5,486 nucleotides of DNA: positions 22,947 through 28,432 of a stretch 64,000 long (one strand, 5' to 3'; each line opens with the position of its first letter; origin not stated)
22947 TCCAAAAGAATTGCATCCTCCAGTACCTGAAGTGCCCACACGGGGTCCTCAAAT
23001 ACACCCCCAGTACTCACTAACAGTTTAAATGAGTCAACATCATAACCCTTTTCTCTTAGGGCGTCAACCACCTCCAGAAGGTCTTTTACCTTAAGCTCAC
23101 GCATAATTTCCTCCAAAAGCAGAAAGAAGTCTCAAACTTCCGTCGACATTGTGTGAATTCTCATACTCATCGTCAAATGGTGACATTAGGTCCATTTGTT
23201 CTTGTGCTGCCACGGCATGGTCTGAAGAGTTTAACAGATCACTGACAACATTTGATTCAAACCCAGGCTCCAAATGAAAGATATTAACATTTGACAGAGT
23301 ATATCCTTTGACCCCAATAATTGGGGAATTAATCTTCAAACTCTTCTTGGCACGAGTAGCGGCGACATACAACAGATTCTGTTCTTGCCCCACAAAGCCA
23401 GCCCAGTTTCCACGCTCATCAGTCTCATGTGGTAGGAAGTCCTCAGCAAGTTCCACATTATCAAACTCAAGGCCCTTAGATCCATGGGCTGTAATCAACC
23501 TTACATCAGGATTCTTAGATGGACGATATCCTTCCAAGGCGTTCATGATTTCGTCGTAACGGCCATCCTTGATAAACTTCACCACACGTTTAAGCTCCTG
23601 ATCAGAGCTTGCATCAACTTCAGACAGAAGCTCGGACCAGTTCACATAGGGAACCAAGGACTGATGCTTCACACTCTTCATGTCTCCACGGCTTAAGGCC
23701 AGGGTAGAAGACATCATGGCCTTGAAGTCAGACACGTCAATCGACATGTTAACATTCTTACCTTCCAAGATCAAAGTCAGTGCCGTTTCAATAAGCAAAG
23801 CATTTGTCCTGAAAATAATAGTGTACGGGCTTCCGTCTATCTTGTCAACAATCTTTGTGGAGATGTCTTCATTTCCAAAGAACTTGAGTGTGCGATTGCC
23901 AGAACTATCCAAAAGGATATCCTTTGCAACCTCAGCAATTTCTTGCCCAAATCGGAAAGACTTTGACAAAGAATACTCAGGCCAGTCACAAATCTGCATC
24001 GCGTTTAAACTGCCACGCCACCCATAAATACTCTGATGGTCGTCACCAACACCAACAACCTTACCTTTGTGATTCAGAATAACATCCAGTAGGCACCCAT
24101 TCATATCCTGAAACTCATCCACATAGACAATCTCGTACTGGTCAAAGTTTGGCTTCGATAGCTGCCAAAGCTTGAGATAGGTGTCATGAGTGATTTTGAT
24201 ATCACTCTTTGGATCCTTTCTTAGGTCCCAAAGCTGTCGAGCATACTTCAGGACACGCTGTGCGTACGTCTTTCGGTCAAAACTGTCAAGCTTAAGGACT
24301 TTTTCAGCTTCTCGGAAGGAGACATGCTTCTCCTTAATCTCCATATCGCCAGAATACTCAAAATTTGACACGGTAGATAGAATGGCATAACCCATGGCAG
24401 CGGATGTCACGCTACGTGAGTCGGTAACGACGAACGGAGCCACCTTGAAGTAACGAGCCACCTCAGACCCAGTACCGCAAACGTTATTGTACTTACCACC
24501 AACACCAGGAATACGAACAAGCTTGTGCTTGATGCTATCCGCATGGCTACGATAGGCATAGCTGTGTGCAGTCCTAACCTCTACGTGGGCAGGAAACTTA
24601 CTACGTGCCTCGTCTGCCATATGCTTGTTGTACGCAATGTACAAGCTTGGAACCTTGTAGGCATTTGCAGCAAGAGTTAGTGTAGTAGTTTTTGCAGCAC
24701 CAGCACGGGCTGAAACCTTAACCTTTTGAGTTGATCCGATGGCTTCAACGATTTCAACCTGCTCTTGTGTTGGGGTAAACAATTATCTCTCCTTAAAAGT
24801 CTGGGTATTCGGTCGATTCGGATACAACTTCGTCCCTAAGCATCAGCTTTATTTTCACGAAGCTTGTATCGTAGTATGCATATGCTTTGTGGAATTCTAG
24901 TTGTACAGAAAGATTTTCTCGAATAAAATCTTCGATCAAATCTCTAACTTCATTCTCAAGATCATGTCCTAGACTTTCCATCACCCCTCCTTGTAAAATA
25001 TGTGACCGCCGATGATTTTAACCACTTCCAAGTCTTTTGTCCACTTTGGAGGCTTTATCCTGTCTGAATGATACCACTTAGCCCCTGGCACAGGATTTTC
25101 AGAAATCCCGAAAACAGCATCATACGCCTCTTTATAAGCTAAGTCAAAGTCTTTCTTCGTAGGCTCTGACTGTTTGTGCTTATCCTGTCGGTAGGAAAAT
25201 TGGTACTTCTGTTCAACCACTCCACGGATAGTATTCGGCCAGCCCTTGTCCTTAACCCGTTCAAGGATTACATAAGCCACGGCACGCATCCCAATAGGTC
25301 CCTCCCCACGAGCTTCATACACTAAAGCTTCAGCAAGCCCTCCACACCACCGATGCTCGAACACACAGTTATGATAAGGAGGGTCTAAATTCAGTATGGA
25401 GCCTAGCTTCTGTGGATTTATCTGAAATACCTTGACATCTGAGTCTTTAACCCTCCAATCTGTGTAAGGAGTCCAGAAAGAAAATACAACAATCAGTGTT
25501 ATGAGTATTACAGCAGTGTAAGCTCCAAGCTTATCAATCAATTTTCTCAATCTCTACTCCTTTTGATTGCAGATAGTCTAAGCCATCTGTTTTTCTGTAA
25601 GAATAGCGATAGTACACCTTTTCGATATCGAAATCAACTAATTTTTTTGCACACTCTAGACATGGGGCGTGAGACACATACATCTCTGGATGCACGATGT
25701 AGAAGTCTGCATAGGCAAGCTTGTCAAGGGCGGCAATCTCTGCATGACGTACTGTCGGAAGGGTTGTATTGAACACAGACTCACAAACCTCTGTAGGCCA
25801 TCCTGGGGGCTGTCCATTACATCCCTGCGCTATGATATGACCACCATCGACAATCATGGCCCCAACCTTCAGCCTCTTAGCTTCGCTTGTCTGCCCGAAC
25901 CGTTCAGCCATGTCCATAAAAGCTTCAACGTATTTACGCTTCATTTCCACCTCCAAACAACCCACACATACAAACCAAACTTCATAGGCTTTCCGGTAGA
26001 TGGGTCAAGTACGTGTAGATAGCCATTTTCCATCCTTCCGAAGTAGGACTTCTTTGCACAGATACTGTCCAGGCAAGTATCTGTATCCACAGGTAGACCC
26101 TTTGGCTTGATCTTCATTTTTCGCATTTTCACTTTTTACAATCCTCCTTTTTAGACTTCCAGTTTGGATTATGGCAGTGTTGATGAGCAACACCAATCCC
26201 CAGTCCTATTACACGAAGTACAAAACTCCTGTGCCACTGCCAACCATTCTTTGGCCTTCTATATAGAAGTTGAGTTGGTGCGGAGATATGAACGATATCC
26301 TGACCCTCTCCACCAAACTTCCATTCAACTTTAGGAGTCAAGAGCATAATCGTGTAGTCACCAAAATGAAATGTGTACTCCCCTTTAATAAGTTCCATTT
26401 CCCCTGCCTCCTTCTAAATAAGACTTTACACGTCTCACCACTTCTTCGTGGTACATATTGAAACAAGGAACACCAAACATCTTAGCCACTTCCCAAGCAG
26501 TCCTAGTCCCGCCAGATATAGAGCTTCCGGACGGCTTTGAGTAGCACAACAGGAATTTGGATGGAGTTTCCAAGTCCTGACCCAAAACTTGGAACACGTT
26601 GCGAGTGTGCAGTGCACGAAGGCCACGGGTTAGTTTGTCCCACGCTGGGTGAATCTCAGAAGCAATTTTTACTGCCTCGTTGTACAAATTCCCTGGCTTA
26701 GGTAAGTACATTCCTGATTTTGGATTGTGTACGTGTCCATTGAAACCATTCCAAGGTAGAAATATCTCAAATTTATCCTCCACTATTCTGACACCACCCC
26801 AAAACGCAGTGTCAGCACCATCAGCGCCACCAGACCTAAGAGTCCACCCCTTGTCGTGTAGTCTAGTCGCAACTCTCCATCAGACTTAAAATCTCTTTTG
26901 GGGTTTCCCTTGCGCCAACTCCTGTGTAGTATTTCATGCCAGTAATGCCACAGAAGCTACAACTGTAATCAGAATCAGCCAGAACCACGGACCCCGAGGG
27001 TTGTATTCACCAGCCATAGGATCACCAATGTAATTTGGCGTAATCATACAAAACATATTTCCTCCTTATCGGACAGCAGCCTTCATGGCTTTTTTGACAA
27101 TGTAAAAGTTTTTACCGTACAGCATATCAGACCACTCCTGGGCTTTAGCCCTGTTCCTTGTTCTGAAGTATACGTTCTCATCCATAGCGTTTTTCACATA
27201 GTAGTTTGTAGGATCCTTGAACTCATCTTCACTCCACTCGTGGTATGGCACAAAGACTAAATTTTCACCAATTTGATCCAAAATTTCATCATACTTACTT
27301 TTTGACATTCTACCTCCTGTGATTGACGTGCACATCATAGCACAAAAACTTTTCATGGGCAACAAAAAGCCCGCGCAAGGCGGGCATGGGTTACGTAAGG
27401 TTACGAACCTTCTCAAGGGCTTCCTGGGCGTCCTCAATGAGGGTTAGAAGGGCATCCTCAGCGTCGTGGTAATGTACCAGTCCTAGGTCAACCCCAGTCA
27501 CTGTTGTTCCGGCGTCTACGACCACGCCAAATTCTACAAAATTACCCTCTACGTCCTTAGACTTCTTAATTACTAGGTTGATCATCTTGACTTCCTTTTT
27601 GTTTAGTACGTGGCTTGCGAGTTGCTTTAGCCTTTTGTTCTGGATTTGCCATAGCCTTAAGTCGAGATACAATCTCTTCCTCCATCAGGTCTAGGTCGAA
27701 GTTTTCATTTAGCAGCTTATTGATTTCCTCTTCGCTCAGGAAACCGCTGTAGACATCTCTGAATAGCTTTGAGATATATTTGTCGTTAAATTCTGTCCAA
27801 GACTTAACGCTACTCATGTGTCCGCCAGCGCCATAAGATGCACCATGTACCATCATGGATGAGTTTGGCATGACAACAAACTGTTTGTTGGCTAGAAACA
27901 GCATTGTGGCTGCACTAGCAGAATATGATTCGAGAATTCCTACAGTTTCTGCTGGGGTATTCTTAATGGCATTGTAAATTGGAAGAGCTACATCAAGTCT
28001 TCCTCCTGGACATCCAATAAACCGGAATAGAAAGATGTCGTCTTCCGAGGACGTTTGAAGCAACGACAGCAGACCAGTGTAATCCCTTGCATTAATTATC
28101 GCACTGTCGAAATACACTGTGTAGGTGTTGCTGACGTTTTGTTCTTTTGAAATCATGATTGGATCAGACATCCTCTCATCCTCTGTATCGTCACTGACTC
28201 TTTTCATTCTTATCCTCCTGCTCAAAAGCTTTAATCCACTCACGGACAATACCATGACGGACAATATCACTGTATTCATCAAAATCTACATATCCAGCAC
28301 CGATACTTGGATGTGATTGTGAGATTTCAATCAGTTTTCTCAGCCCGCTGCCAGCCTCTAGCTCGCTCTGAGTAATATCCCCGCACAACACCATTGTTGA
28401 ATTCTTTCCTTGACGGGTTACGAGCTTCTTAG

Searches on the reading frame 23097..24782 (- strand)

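Call 8: search_protein_families(library=ncbifam, proteins=[window:23097-24782:-], max_evalue=0.01)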
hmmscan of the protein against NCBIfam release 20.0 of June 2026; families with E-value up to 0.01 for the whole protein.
window:23097-24782:- (561 aa): 11 families
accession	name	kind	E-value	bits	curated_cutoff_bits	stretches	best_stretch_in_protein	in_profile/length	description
TIGR01074.1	rep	equivalog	1.3e-16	60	951.45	2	374-484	503-609/668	DNA helicase Rep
NF008743.0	PRK11773.1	equivalog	3e-16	58.9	965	2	199-258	197-259/720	DNA helicase II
TIGR01075.1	uvrD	equivalog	5.1e-15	54.8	1144.45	2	214-258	207-254/715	DNA helicase II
TIGR01073.1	pcrA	equivalog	5.1e-12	45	911.2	2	214-258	208-255/725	DNA helicase PcrA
NF008172.0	PRK10919.1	equivalog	5e-11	41.5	1168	2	423-483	548-608/673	DNA helicase Rep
TIGR00609.1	recB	equivalog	1e-10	40.4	696.05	2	371-485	672-811/1175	exodeoxyribonuclease V subunit beta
NF010485.0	PRK13909.1-2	equivalog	1.7e-07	29.9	650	0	421-447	605-631/909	RecB-like helicase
TIGR02785.1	addA_Gpos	equivalog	1.9e-05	22.7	707.65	0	214-257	387-436/1234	helicase-exonuclease AddAB subunit AddA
NF010487.0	PRK13909.1-4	equivalog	2.9e-05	22.5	759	0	421-447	605-631/924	RecB-like helicase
NF008276.0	PRK11054.1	equivalog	3.4e-05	22.5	543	1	216-288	431-514/684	DNA helicase IV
TIGR02784.1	addA_alphas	equivalog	0.0095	14.3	860.75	0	424-445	774-795/1138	double-strand break repair helicase AddA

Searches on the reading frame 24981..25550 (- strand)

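Call 59: search_protein_families(library=phrogs, proteins=[window:24981-25550:-], max_evalue=0.0001)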
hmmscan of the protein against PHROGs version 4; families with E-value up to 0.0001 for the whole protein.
window:24981-25550:- (189 aa): 4 families
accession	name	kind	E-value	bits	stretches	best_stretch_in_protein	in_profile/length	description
phrog_938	-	lysis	3.3e-17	61.9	1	67-188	51-172/2185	endolysin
phrog_14642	-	lysis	5.9e-11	43.2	1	76-187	110-215/215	endolysin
phrog_15649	-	lysis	6.1e-11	42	1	75-162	237-329/1079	endolysin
phrog_17417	-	unknown function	1.2e-05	26.1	1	78-120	92-134/192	-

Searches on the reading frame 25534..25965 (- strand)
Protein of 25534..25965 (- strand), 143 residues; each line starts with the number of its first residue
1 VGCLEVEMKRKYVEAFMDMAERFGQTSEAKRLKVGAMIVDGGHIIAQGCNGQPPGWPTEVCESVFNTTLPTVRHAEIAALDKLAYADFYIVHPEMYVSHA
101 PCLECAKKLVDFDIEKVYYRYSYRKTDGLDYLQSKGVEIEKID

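Call 59: search_protein_families(library=phrogs, proteins=[window:25534-25965:-], max_evalue=0.0001)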
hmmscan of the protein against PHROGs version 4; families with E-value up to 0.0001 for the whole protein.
window:25534-25965:- (143 aa): 4 families
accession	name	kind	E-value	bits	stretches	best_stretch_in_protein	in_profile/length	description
phrog_174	-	DNA, RNA and nucleotide metabolism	3.6e-41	143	1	7-142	111-247/384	dCMP deaminase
phrog_20648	-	DNA, RNA and nucleotide metabolism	6.6e-21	75.8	1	8-139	2-137/311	dCMP deaminase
phrog_2369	-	DNA, RNA and nucleotide metabolism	4.8e-12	47.4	1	8-128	1-132/195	dCMP deaminase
phrog_22830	-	unknown function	2.7e-05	24.7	1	68-141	211-285/289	-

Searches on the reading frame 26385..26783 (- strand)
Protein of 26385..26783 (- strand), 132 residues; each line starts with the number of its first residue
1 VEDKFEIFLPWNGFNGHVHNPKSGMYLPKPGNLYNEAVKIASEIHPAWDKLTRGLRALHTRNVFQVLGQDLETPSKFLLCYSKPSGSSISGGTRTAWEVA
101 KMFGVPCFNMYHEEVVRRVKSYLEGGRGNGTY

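Call 59: search_protein_families(library=phrogs, proteins=[window:26385-26783:-], max_evalue=0.0001)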
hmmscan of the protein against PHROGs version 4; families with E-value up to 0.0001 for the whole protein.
window:26385-26783:- (132 aa): 1 family
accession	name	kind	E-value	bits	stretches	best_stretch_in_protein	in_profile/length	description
phrog_768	-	DNA, RNA and nucleotide metabolism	7.1e-45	153.9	1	3-125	59-181/191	DprA-like DNA recombination-mediator protein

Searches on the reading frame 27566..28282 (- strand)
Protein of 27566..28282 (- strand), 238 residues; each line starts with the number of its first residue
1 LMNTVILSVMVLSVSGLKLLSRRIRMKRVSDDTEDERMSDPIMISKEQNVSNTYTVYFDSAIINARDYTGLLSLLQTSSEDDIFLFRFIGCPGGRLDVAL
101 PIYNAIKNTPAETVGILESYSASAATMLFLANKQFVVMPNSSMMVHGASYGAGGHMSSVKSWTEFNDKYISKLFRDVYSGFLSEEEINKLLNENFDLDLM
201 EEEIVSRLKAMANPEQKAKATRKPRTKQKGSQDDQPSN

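Call 59: search_protein_families(library=phrogs, proteins=[window:27566-28282:-], max_evalue=0.0001)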
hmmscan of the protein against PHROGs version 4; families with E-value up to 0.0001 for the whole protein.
window:27566-28282:- (238 aa): 8 families
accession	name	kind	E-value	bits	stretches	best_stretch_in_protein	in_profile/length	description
phrog_1827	-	other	2.2e-44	152.3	1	39-224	10-194/202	ATP-dependent protease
phrog_5410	-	other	2.4e-21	77.3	1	51-230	26-202/323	ATP-dependent protease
phrog_1684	-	head and packaging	2.8e-16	60.8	1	89-228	79-218/284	head maturation protease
phrog_133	-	head and packaging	3.3e-13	50.2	1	89-195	55-162/668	head maturation protease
phrog_2976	-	head and packaging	2.8e-12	48.1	1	89-164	58-133/394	head maturation protease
phrog_26628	-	head and packaging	1.2e-11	45.5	1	54-192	39-177/290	head maturation protease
phrog_94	-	head and packaging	2.6e-10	41.4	1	89-158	124-193/622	head maturation protease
phrog_3348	-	unknown function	1.5e-06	28.8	1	89-175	74-160/386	-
